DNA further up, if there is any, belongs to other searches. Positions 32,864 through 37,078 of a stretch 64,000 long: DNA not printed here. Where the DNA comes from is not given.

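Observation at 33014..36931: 1305-aa helicase-PLD nuclease-zinc ribbon fusion: candidate single-gene anti-phage defence system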

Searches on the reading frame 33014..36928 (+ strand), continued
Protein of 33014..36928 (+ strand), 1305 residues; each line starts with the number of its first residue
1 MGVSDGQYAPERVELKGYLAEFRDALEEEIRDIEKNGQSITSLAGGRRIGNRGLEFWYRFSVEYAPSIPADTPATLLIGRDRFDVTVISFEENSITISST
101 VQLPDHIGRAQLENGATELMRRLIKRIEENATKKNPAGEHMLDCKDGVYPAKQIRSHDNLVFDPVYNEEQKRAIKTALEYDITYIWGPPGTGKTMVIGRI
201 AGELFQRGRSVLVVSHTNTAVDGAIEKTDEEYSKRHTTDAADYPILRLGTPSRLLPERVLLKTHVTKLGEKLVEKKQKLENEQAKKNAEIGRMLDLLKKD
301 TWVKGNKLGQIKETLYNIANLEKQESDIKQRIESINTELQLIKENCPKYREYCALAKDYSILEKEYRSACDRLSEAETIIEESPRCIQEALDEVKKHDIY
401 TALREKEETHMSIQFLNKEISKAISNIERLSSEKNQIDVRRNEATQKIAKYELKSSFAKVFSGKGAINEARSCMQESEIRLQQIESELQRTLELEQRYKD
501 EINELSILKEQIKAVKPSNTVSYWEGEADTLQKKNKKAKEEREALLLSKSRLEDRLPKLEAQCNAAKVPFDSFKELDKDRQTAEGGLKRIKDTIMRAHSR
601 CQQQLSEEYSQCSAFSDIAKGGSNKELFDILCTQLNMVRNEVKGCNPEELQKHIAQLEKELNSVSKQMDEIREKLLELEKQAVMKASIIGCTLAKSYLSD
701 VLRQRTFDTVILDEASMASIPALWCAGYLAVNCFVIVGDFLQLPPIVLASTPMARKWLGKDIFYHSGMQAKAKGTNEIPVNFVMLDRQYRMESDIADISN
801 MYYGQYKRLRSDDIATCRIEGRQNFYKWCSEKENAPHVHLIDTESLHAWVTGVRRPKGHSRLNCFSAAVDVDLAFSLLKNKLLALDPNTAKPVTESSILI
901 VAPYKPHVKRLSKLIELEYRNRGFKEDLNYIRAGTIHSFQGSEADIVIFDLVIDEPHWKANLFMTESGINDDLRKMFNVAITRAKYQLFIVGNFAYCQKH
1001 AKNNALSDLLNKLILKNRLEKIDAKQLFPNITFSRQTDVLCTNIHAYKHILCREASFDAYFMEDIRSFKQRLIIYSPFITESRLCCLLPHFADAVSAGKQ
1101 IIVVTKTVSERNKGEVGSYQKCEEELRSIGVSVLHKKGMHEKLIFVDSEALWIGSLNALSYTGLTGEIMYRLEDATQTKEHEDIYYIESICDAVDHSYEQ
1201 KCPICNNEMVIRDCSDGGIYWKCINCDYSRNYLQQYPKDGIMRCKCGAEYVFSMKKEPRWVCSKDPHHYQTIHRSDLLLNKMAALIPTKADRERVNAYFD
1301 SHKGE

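Call 75: search_protein_families(library=padloc, proteins=[L035:239-3535:+, L035:3548-6109:+, L035:6127-8181:+, L035:8194-9882:+, L035:14020-17343:+, L035:18197-20332:+, L018:5148-7283:-, L022:4008-6011:+, L022:2227-4017:+, L025:5189-7279:+], max_evalue=1e-10)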
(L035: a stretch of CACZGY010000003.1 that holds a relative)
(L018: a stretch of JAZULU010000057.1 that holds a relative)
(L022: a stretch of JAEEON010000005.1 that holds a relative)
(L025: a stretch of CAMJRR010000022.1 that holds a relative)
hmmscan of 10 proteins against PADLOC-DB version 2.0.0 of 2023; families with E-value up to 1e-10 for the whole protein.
L035:239-3535:+ (1099 aa): 23 families
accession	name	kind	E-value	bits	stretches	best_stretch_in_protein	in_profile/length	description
PDLC02521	PglX|PglXI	-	0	1302.2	1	1-1085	97-1165/1174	PglX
PDLC03600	REase_MTase_IIG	-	0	1105.2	1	1-1084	93-1188/1205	Type IIG restriction enzyme-methyltransferase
PDLC02641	DrmMI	-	3.3e-228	758.5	1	1-1084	93-1154/1161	DrmMI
PDLC02516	PglX|PglXI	-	3e-190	631.8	1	496-1084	4-578/593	PglX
PDLC02524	PglX|PglXI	-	2.1e-162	540.2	1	103-775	2-688/722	PglX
PDLC02517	PglX|PglXI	-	3e-147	490.1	1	374-1091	4-697/707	PglX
PDLC02522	PglX|PglXI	-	3.5e-142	473.5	2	205-767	421-977/1218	PglX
PDLC02525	PglX|PglXI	-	9.2e-125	415.6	1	1-499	79-576/607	PglX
PDLC02523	PglX|PglXI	-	1.2e-83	279.7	2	359-768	536-941/1428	PglX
PDLC02527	PglX|PglXI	-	2.5e-83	278.6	2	379-1079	551-1228/1332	PglX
PDLC02528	PglX|PglXI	-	4e-67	224.8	2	206-479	290-569/1125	PglX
PDLC02519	PglX|PglXI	-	5.7e-63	211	2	378-736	476-843/1241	PglX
PDLC02518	PglX|PglXI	-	3.7e-62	208.5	2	184-1061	286-1189/1412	PglX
PDLC02531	PglX|PglXI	-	2.2e-55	186.2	2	889-1083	155-344/359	PglX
PDLC02539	PglX|PglXI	-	4.1e-43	145.7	2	431-730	9-308/706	PglX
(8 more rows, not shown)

L035:3548-6109:+ (854 aa): 12 families
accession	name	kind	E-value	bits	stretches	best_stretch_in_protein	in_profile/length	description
PDLC02564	PglZ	-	1.1e-239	796.2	1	6-854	2-855/855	PglZ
PDLC02547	PglZ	-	3e-170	566.3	1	8-852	4-854/855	PglZ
PDLC02563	PglZ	-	2.9e-154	513.4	1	3-835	2-817/831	PglZ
PDLC02557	PglZ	-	1.8e-76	256.1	1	9-831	2-812/834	PglZ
PDLC02553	PglZ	-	9.3e-45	151.1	1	421-807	427-823/868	PglZ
PDLC02551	PglZ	-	6.8e-43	144.9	1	387-790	367-790/856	PglZ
PDLC02559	PglZ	-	6.3e-31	105.4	1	461-753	466-760/860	PglZ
PDLC02548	PglZ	-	7.9e-24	82.1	1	383-732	387-744/961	PglZ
PDLC02566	PglZ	-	9.4e-20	68.4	1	381-733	361-682/774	PglZ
PDLC02561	PglZ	-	3.7e-19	66.3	1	463-783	457-772/840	PglZ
PDLC02545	PglZ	-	3.7e-16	56.7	1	382-729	330-636/750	PglZ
PDLC02562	PglZ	-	4e-15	53.2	1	469-725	471-724/730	PglZ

L035:6127-8181:+ (685 aa): 5 families
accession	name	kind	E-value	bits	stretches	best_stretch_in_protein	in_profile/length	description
PDLC02506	BrxL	-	0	1120.3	1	9-685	4-680/680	BrxL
PDLC02508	BrxL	-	2e-191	635.9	1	12-491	3-479/698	BrxL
PDLC02509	BrxL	-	1.4e-136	454.3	2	163-484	200-525/535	BrxL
PDLC02505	BrxL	-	2.7e-82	275.2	1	12-469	3-468/482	BrxL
PDLC02507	BrxL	-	1.5e-60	203.5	1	11-466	12-465/482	BrxL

L035:8194-9882:+ (563 aa): 23 families
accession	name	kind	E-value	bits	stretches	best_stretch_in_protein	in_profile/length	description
PDLC04154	HEC-06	-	6.7e-75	250.8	1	5-553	9-557/569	-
PDLC02687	Orf5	-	2.4e-66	222.6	1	13-536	12-534/543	Orf5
PDLC04157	HEC-06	-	9.5e-61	204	1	4-537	8-532/558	-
PDLC04155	HEC-06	-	1e-57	193.9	1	5-537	7-535/562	-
PDLC02693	Orf5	-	1.8e-52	177.1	1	16-489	6-457/543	Orf5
PDLC02700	Orf5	-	5.4e-43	145.6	1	15-538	8-533/555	Orf5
PDLC02695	Orf5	-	1.5e-42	143.8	1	1-536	1-577/601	Orf5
PDLC02699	Orf5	-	1.5e-33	114.3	1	20-536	2-521/530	Orf5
PDLC02701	Orf5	-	6.1e-31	105.5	1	15-537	16-571/596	Orf5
PDLC02691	Orf5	-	6.6e-30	102.2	1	8-539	11-558/579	Orf5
PDLC04156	HEC-06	-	2.1e-25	87.3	1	16-488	18-473/562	-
PDLC02692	Orf5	-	1.4e-24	84.7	1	16-294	5-273/558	Orf5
PDLC02686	Orf5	-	8.5e-24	82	1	1-278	1-275/566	Orf5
PDLC02690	Orf5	-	1.5e-18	65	1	14-322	5-294/531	Orf5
PDLC02698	Orf5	-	2.7e-17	60.7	1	6-428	6-428/573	Orf5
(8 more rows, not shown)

L035:14020-17343:+ (1108 aa): 46 families (the best 25 are shown)
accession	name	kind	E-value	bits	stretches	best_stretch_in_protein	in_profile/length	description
PDLC00117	GajB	-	3.6e-48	162.5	2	499-629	176-307/604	UrvD helicase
PDLC03802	RTasHel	-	1.3e-47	161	2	493-631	141-278/675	DRT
PDLC00114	GajB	-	1.1e-42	144.5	2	462-654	142-333/635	UrvD helicase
PDLC00132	GajB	-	2.1e-42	143.6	2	444-632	127-307/625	UrvD helicase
PDLC00103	GajB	-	3e-35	120.2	1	472-653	140-324/612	UrvD helicase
PDLC00119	GajB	-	1.4e-34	118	1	438-647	116-319/565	UrvD helicase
PDLC00127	GajB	-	6.7e-33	112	1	461-629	121-294/594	UrvD helicase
PDLC00122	GajB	-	3.8e-31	106.6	2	439-633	60-256/502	UrvD helicase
PDLC00130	GajB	-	1.7e-29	100.6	1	496-627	160-293/589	UrvD helicase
PDLC00107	GajB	-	5.8e-29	99.1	1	133-221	16-117/587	UrvD helicase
PDLC00104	GajB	-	7.8e-29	98.8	0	727-814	498-572/574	UrvD helicase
PDLC00134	GajB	-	2.4e-28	97.4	2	462-632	132-307/431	UrvD helicase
PDLC00123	GajB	-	5.9e-28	95.8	1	490-634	127-269/540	UrvD helicase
PDLC00129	GajB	-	2.9e-27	93.5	1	514-651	197-331/594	UrvD helicase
PDLC00112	GajB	-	4.6e-27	92.9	1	511-656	178-325/581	UrvD helicase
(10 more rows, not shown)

L035:18197-20332:+ (712 aa): 1 family
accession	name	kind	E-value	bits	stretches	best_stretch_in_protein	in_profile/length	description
PDLC05014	PDC-S41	-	1.6e-243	807.9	1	6-712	3-653/657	-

L018:5148-7283:- (712 aa): 0 families

L022:4008-6011:+ (668 aa): 40 families (the best 25 are shown)
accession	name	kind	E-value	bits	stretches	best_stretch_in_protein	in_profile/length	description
PDLC00131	GajB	-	1.1e-179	597.5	1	3-658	3-647/647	UrvD helicase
PDLC00146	GajB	-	4.4e-164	545.9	1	6-658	4-663/663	UrvD helicase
PDLC00124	GajB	-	5.3e-148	492.7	2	212-657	264-733/738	UrvD helicase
PDLC00147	GajB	-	1.5e-95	319.4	1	21-658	24-636/637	UrvD helicase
PDLC00126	GajB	-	3.6e-78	261.9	1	10-657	6-604/606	UrvD helicase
PDLC00105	GajB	-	2.8e-75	252.3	1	8-656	13-646/649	UrvD helicase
PDLC00139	GajB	-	6.1e-57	191.3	1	26-656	25-641/644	UrvD helicase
PDLC00138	GajB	-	1.9e-41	140.4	1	40-639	21-571/581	UrvD helicase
PDLC00129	GajB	-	1.3e-38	131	1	27-296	14-269/594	UrvD helicase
PDLC00119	GajB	-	2.5e-30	104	1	41-301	20-266/565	UrvD helicase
PDLC00112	GajB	-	8.1e-27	92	1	27-120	9-101/581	UrvD helicase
PDLC00118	GajB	-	2.1e-26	90.9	1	205-384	103-269/515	UrvD helicase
PDLC00117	GajB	-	6.1e-25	85.7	1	38-296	29-262/604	UrvD helicase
PDLC00136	GajB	-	7e-25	85.9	1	25-295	6-248/570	UrvD helicase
PDLC00127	GajB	-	1.6e-24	84.4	1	25-299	9-250/594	UrvD helicase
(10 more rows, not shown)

L022:2227-4017:+ (597 aa): 72 families (the best 25 are shown)
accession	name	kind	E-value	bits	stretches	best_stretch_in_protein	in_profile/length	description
PDLC00080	GajA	-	2.2e-207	688.7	1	1-596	1-620/622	AAA ATPase domain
PDLC00099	GajA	-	3.6e-186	618.8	1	1-596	1-619/626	AAA ATPase domain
PDLC00096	GajA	-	1.1e-109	366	1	1-596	1-614/630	AAA ATPase domain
PDLC00091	GajA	-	3.3e-86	288.5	1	1-596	1-621/627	AAA ATPase domain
PDLC00071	GajA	-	2.6e-81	272.2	1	1-596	1-583/588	AAA ATPase domain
PDLC00083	GajA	-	5.9e-59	198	1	28-470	17-489/639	AAA ATPase domain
PDLC00073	GajA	-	6e-59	198.5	1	1-574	1-571/589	AAA ATPase domain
PDLC00072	GajA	-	3.3e-54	182.5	2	149-478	200-524/709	AAA ATPase domain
PDLC00070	GajA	-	3.4e-54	182.5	1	1-593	1-590/596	AAA ATPase domain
PDLC00077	GajA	-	1.5e-51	173.7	1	151-461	192-502/616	AAA ATPase domain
PDLC00069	GajA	-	5.1e-51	171.9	2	145-481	168-538/687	AAA ATPase domain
PDLC00101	GajA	-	1.2e-49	167.7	1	1-485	1-459/632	AAA ATPase domain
PDLC00064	GajA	-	3.4e-45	152.9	1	180-485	16-339/464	AAA ATPase domain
PDLC00092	GajA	-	7.9e-43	144.9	1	154-508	173-515/604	AAA ATPase domain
PDLC00065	GajA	-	5.3e-36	122.6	1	181-479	221-527/670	AAA ATPase domain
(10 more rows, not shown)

L025:5189-7279:+ (697 aa): 0 families

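Call 85: search_dna_similar(query=window:33014-36928:+, collection=plasmids, mode=protein, max_rows=15, max_evalue=1e-10)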
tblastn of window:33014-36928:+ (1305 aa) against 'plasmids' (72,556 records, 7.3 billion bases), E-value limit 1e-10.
Records with a match: 15; places in all: 15; records where one place covers at least 80% of the query: 0.
Best place of each record, by identity: <60% 15.
By first word of the organism name: Agrobacterium 4; Nostoc 2; Ralstonia 2; Aulosira 1; Cytobacillus 1; Aliarcobacter 1; Pseudanabaena 1; Bacillus 1; Phocaeicola 1; Streptococcus 1.
By predicted mobility (MOB-suite, as given by PLSDB): non-mobilizable 9; conjugative 3; mobilizable 3.
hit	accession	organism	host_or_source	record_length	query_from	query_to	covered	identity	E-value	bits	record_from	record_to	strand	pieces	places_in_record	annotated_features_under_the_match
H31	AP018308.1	Aulosira laxa NIES-50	-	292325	18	999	59%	28.7%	6e-37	263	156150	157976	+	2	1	superfamily I DNA/RNA helicase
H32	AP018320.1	Nostoc sp. HK-01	-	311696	18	999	51%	29.3%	2e-30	254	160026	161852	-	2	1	recD2: ATP-dependent RecD-like DNA helicase | hypothetical protein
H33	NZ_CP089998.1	Cytobacillus spongiae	sponge,Pure culture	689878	19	993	50%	28.0%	6e-28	213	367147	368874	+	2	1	AAA domain-containing protein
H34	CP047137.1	Ralstonia solanacearum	Potato,Single cell,tuber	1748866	652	1187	41%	22.8%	2e-14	87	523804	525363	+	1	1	hypothetical protein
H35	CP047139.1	Ralstonia solanacearum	Potato,Single cell,tuber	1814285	652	1187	41%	22.8%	2e-14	87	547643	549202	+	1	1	hypothetical protein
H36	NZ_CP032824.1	Aliarcobacter cryaerophilus ATCC 43158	bovine,cell culture,Aborted bovine ...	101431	623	993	28%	28.8%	1e-14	87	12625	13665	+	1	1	AAA domain-containing protein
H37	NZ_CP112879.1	Pseudanabaena galeata CCNP1313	-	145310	638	1028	30%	27.0%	5e-13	82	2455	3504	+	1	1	serine/threonine-protein kinase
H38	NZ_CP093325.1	Bacillus sp. N5-665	whole organism,peat soil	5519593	658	1009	27%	29.7%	5e-33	147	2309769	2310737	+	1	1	none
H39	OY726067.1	Phocaeicola massiliensis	-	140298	660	1000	26%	28.6%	2e-15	90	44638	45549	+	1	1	none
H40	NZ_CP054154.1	Streptococcus salivarius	Homo sapiens,single culture,oral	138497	673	1014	26%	27.6%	4e-13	82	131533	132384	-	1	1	AAA domain-containing protein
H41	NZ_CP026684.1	Nostoc sp. 'Peltigera membranacea cyanobiont' N6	Lichen thallus,Peltigera membranacea ...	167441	669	1014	27%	26.3%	2e-11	77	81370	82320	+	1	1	serine/threonine-protein kinase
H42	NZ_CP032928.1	Agrobacterium tumefaciens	Rubus sp.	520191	800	1157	27%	24.5%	1e-12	81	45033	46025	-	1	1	AAA domain-containing protein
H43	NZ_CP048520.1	Agrobacterium tumefaciens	walnut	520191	800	1157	27%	24.5%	1e-12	81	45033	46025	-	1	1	AAA domain-containing protein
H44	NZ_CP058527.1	Agrobacterium tumefaciens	-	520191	800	1157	27%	24.5%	1e-12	81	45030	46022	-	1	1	AAA domain-containing protein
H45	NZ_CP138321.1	Agrobacterium fabrum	Blueberry,Crown gall tissues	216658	800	1157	27%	24.2%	2e-12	80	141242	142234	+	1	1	AAA domain-containing protein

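Call 86: search_dna_similar(query=window:33014-36928:+, collection=phages, mode=protein, max_rows=15, max_evalue=1e-10)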
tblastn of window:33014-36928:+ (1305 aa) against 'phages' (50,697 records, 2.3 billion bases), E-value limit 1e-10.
Records with a match: 1; places in all: 1; records where one place covers at least 80% of the query: 0.
Best place of each record, by identity: <60% 1.
By first word of the organism name: Bacteriophage 1.
By host as written in the record: - 1.
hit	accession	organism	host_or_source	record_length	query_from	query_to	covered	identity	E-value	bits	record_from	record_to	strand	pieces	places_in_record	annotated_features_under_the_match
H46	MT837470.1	Bacteriophage sp.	human fecal samples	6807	898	1160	20%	25.4%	9e-11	73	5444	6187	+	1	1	record has no annotation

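Call 97: find_encoding_contigs(protein=P0028, flank=10000, max_places=1)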
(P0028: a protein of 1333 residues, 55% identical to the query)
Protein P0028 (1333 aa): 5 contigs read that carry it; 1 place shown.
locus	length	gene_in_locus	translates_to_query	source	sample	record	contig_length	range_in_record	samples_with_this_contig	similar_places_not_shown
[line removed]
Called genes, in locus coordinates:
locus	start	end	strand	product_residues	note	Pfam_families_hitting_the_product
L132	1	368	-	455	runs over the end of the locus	PF00465:Fe-ADH (weak), PF13685:Fe-ADH_2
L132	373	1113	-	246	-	PF13476:AAA_23 (weak), PF00005:ABC_tran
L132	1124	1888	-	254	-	PF00005:ABC_tran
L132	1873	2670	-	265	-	PF00528:BPD_transp_1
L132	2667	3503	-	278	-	PF00528:BPD_transp_1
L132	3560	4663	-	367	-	PF09084:NMT1 (weak)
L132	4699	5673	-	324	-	PF01869:BcrAD_BadFG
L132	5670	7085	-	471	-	PF00884:Sulfatase, PF01663:Phosphodiest (weak)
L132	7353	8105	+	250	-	PF08220:HTH_DeoR, PF00455:DeoRC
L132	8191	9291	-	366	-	PF07508:Recombinase, PF13408:Zn_ribbon_recom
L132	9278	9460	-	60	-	-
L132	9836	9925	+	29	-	-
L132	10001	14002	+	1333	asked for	PF01637:ATPase_2 (faint), PF04851:ResIII (faint), PF13086:AAA_11, PF13245:AAA_19 (weak), PF13604:AAA_30 (weak), PF01443:Viral_helicase1 (faint), PF13087:AAA_12, PF13091:PLDc_2, +2 more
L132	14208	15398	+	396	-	-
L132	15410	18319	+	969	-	PF14903:WG_beta_rep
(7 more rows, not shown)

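Call 98: find_encoding_contigs(protein=P0016, flank=10000, max_places=1)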
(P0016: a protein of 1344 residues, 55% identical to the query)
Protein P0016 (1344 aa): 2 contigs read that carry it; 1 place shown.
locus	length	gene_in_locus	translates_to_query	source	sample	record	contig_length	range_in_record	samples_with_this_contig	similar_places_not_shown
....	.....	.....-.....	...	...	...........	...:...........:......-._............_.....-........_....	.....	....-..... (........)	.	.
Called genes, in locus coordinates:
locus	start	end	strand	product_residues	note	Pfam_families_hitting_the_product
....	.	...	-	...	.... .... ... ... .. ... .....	-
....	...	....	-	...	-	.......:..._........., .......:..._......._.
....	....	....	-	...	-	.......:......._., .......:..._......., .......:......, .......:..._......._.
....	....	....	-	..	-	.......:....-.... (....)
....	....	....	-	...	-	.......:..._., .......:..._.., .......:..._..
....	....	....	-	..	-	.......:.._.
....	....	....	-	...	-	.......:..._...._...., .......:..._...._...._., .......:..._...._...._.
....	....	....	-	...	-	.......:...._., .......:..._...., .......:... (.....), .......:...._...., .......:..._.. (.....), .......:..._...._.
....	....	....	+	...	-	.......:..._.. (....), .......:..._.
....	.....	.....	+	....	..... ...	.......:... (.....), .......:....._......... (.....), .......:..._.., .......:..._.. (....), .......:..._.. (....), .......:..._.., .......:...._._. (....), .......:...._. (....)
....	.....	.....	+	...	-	-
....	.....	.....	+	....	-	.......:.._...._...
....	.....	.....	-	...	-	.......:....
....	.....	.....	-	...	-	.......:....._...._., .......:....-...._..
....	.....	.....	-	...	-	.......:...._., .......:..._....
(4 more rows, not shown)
